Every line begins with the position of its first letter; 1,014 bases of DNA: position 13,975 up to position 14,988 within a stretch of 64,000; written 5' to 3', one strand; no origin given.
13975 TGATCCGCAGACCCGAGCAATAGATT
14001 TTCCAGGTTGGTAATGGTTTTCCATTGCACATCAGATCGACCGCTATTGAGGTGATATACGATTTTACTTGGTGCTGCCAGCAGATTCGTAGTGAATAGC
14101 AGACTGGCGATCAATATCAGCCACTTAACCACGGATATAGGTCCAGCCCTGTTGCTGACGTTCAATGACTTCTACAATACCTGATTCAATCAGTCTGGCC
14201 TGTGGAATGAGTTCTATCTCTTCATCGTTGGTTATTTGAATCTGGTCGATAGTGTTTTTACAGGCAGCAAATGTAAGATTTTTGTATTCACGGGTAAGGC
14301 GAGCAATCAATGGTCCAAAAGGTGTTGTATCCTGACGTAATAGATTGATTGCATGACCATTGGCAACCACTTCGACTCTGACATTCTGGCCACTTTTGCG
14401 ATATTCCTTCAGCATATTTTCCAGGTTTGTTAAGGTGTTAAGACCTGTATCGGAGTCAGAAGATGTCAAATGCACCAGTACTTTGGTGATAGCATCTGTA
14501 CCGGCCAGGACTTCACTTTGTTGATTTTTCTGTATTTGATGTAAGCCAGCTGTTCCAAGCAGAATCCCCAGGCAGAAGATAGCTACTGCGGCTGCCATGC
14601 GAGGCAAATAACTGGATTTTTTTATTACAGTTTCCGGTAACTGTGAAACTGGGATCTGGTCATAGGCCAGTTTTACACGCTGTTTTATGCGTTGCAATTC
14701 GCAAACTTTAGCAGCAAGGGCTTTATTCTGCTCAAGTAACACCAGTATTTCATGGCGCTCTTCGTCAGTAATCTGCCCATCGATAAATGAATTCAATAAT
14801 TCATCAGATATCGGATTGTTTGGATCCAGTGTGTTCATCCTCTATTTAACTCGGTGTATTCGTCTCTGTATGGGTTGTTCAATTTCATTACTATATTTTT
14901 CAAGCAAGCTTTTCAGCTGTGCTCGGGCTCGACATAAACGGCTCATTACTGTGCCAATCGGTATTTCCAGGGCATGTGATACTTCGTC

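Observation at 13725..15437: Candidate new signalling system: ECF sigma controlled by an anti-sigma with a periplasmic DsrE sulfur-relay sensor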

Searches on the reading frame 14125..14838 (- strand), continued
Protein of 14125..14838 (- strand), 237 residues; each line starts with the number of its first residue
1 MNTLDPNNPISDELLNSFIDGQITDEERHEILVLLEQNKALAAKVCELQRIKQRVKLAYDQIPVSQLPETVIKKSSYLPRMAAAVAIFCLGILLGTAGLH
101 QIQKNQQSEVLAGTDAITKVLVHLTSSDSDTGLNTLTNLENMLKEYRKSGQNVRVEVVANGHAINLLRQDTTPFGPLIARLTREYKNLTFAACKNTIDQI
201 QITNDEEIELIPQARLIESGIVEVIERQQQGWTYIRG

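Call 56: search_protein_representatives(alignment_id=A1)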
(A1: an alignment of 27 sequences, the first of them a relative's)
Query: 27 sequences, 235 profile positions. Proteins with E-value up to 0.001 (for the whole library): 4061; up to 1e-10: 1329; up to 1e-30: 531. The best 150 are listed.
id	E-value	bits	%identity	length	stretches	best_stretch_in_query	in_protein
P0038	3.9e-83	295.3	-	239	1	3-235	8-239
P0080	6.5e-74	265.1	-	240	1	1-235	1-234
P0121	7.1e-74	265.0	-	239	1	3-235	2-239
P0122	4.9e-70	252.4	-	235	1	1-235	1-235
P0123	2.3e-69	250.2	-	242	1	1-235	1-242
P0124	9.3e-68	245.0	-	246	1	1-235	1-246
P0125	6.6e-67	242.2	-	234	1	1-235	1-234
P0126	7.8e-67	241.9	-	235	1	5-235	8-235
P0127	2.4e-66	240.4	-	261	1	1-235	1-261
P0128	3.1e-66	240.0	-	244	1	2-235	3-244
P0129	1.2e-65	238.0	-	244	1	1-235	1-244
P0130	1.6e-65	237.6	-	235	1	1-235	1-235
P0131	2.8e-65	236.8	-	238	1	1-235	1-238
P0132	8.0e-65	235.3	-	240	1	1-235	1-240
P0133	3.7e-64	233.2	-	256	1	1-235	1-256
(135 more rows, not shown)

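Call 58: find_encoding_contigs(protein=P0019, flank=10000, max_places=1)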
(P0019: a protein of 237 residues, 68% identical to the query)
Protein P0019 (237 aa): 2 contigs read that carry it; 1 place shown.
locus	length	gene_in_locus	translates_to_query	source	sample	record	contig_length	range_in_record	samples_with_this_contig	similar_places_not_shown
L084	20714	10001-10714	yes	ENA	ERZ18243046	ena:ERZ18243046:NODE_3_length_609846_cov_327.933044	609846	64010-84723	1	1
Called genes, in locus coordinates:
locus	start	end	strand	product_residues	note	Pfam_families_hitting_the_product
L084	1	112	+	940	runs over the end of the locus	PF00672:HAMP, PF00989:PAS, PF08448:PAS_4 (faint), PF08447:PAS_3 (weak), PF13426:PAS_9, PF00990:GGDEF, PF00563:EAL, PF13682:CZB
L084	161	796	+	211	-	PF00730:HhH-GPD, PF00633:HHH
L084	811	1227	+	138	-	PF08897:DUF1841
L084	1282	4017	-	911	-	PF03176:MMPL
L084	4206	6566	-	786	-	-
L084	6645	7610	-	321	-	PF17131:TP_0789-like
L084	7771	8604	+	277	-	PF02749:QRPTase_N, PF01729:QRPTase_C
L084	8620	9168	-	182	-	PF11249:DUF3047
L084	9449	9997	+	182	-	PF04542:Sigma70_r2, PF08281:Sigma70_r4_2, PF04545:Sigma70_r4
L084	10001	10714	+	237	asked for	-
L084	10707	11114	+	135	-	-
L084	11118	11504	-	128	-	PF04892:VanZ-LLP1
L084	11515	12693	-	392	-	PF00266:Aminotran_5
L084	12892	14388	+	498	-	PF01565:FAD_binding_4, PF02913:FAD-oxidase_C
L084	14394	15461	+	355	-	PF01565:FAD_binding_4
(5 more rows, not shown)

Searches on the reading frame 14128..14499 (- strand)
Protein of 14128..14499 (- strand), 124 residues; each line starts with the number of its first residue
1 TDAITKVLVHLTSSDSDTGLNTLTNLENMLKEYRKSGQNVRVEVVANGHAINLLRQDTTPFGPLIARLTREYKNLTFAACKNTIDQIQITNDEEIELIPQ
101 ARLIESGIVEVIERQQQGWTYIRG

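Call 79: search_solved_structures(query=A5, max_evalue=1, show_alignments=5)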
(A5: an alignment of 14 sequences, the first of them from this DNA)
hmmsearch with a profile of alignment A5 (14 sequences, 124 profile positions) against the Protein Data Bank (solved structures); distinct sequences matched with E-value up to 1: 13.
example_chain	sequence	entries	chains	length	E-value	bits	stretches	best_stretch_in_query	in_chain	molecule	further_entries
1l1s_A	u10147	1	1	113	1.8e-20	76.4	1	5-123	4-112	hypothetical protein MTH1491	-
2pd2_A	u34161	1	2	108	1.4e-09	41.2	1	16-122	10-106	Hypothetical protein ST0148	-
8uja_A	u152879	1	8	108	3.6e-07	33.5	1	19-122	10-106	T33-fn10: engineered DrsE like sulfur reductase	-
6tao_A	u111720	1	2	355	0.029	17.6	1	19-71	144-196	Non-hemolytic enterotoxin lytic component L1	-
6w08_A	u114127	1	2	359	0.029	17.6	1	19-71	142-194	Motility Associated Killing Factor E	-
3vej_A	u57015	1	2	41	0.051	16.8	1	92-120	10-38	Ubiquitin-like protein MDY2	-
2lnz_A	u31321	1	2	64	0.16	15.2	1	92-120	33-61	Ubiquitin-like protein MDY2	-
3tsr_E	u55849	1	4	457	0.16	15.2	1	49-113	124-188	Ribonuclease inhibitor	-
1p4x_A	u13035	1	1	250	0.37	14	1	2-35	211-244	staphylococcal accessory regulator A homologue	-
1e0r_B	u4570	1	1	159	0.6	13.4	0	14-59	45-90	THERMOSOME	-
1wdf_A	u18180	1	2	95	0.64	13.3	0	17-77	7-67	E2 glycoprotein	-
9ns5_C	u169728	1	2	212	0.65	13.2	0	93-120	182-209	Ubiquitin-like protein MDY2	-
3zth_A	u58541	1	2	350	0.74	13.1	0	22-79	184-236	STU0660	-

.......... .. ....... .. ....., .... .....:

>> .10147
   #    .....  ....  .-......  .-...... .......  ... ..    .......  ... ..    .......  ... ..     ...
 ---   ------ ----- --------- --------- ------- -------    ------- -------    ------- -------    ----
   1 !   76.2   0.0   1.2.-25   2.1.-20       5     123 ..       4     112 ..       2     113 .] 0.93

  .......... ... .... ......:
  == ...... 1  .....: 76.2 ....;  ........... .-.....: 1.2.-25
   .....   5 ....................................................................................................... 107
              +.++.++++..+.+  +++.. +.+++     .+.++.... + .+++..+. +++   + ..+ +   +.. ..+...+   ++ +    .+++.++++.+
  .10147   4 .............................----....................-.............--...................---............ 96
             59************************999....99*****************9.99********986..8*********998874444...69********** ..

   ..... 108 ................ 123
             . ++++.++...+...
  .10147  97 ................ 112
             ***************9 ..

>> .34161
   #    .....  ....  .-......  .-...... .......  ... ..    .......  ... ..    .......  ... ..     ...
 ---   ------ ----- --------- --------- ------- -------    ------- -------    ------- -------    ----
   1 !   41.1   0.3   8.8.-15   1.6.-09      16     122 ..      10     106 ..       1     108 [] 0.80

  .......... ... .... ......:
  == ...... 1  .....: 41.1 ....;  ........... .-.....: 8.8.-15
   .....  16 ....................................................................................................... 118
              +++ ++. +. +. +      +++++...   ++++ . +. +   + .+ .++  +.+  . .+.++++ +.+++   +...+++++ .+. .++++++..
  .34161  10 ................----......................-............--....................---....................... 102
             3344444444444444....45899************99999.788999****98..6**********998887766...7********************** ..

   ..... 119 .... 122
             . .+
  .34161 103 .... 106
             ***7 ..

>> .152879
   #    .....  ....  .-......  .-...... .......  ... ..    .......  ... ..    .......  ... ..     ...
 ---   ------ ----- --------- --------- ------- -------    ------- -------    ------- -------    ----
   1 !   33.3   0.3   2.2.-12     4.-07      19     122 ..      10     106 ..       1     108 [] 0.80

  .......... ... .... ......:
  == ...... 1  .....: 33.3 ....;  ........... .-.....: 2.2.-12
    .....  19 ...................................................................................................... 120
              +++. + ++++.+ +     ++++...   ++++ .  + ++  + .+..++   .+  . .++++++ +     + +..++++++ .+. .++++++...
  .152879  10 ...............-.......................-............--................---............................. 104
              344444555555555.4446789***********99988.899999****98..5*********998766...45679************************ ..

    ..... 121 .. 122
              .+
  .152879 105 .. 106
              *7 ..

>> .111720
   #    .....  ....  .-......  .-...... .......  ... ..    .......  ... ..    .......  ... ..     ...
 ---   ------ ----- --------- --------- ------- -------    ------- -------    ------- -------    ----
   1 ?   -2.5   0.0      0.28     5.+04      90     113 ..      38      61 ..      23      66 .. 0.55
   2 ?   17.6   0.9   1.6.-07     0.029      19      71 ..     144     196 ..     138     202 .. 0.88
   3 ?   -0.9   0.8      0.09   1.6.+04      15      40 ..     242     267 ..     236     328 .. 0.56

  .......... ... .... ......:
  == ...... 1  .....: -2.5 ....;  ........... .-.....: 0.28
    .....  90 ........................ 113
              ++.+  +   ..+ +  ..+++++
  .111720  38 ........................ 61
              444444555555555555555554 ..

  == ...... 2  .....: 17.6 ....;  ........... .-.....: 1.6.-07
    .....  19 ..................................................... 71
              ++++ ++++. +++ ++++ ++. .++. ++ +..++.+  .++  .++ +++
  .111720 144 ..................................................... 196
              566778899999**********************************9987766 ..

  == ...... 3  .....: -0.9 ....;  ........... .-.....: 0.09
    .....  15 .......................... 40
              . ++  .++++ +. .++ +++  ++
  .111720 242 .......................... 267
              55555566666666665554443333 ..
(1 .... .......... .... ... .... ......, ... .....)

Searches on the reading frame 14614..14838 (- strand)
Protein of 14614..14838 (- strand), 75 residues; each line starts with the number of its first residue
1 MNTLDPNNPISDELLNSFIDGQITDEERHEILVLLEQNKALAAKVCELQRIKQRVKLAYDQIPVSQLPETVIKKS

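Call 30: search_solved_structures(query=A2, max_evalue=10, show_alignments=3)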
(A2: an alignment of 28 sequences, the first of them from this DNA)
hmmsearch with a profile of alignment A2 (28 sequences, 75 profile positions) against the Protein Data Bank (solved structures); distinct sequences matched with E-value up to 10: 14.
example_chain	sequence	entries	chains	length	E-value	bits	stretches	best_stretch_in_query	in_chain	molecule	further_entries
4xa1_A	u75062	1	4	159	0.16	15.5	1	10-36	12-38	Gp7-MYH7(1173-1238)-EB1 chimera protein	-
3mtu_E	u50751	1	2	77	0.3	14.6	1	10-36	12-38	Capsid assembly scaffolding protein,Tropomyosin alpha-1 chain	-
7a9d_B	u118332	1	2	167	0.33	14.4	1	11-55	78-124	Hemagglutinin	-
8f2m_F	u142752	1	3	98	0.34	14.4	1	10-36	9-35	Capsid assembly scaffolding protein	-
1no4_A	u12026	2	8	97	0.36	14.3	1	10-36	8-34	HEAD MORPHOGENESIS PROTEIN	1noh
4iff_A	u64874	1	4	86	0.37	14.3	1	10-36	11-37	Fusion of phage phi29 Gp7 protein and Cell division protein FtsB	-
5cj1_A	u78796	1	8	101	0.63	13.6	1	10-36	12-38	Gp7-MYH7-(1526-1571) chimera protein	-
8c24_C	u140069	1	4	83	0.7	13.4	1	1-52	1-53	Antitoxin ParD1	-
3oa7_A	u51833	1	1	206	1.2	12.6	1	10-36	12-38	Head morphogenesis protein, Chaotic nuclear migration protein 67 fusion protein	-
4xa3_A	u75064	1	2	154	1.9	12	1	10-36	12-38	Gp7-MYH7(1361-1425)-Eb1 chimera protein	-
6pfp_A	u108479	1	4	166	2.1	11.8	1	10-36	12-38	Myosin-7 fused to GP7 and EB1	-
4xa6_A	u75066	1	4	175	2.2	11.8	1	10-36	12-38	Gp7-MYH7(1777-1855)-EB1 chimera protein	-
5wlq_A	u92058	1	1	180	2.4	11.7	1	10-36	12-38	Capsid assembly scaffolding protein,Myosin-7,Microtubule-associated protein RP/EB family m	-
9g9t_D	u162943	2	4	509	3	11.4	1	8-35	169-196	Putative peptidase M16 family protein | Putative peptidase M16 family potein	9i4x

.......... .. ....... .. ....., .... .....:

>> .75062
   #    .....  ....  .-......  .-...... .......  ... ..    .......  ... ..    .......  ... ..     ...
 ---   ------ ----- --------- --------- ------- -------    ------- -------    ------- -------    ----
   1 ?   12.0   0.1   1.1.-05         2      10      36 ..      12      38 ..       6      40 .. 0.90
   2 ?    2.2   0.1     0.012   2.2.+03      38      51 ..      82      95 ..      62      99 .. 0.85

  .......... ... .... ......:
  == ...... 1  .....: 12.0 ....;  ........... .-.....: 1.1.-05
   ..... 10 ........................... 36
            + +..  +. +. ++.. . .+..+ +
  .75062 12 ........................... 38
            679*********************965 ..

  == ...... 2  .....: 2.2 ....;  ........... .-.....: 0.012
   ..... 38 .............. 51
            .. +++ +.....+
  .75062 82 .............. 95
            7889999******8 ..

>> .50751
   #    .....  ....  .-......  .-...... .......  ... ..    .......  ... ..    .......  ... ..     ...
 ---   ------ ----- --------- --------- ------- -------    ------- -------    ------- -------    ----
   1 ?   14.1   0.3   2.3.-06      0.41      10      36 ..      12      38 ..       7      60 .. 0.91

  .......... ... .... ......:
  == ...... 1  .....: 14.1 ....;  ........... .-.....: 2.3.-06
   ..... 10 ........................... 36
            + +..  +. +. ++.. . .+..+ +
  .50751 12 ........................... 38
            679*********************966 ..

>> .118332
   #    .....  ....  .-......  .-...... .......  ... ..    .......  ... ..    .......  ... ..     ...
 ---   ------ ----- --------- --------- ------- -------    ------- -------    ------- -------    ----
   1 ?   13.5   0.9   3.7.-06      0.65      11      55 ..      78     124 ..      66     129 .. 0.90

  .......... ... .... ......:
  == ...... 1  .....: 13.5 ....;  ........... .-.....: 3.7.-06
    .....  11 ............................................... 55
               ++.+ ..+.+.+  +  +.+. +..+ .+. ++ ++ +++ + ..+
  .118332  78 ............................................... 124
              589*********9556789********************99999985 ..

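Call 31: search_protein_families(library=pfam, alignment_id=A2, max_evalue=1)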
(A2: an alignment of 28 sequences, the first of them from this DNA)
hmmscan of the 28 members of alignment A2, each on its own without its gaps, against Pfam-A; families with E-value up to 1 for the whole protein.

A. member 1, seq(75 aa): 4 families
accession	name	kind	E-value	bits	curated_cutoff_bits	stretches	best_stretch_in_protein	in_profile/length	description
PF13936.12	HTH_38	-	0.024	14.8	27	1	22-43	4-25/44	Helix-turn-helix domain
PF22120.2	T6SS_Tse3_N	-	0.12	13.2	27.2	1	10-53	7-50/104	T6SS, Peptidoglycan muramidase Tse3, N-terminal domain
PF13490.11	zf-HC2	-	0.12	12.9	22.2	1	13-31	6-24/35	Putative zinc-finger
PF02736.25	Myosin_N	-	0.12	12.6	27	1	17-46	14-43/45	Myosin N-terminal SH3-like domain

B. families by the number of members that match (of 28 scanned): 32 families (the first 25 are shown)
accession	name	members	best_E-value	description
PF13490.11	zf-HC2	19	0.00018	Putative zinc-finger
PF22120.2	T6SS_Tse3_N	13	0.00041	T6SS, Peptidoglycan muramidase Tse3, N-terminal domain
PF13936.12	HTH_38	5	0.0052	Helix-turn-helix domain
PF03872.18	RseA_N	4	0.013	Anti sigma-E protein RseA, N-terminal domain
PF07564.17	DUF1542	3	0.013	Domain of Unknown Function (DUF1542)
PF24704.1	DUF7667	2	0.00023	Family of unknown function (DUF7667)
PF11418.13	Scaffolding_pro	2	0.011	Phi29 scaffolding protein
PF03710.21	GlnE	2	0.05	Glutamate-ammonia ligase adenylyltransferase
PF15784.10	GPS2_interact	2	0.076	G-protein pathway suppressor 2-interacting domain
PF02736.25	Myosin_N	2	0.12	Myosin N-terminal SH3-like domain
PF21967.1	MGS_C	2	0.14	Mannosylglycerate synthase C-terminal domain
PF17727.6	CtsR_C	1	0.0012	CtsR C-terminal dimerization domain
PF07336.16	ABATE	1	0.014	Putative stress-induced transcription regulator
PF11725.13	AvrE_T3Es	1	0.017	AvrE-family Type-III effector proteins (T3Es)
PF20735.2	Lambda_ea8_5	1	0.023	Bacteriophage lambda ea8.5-related domain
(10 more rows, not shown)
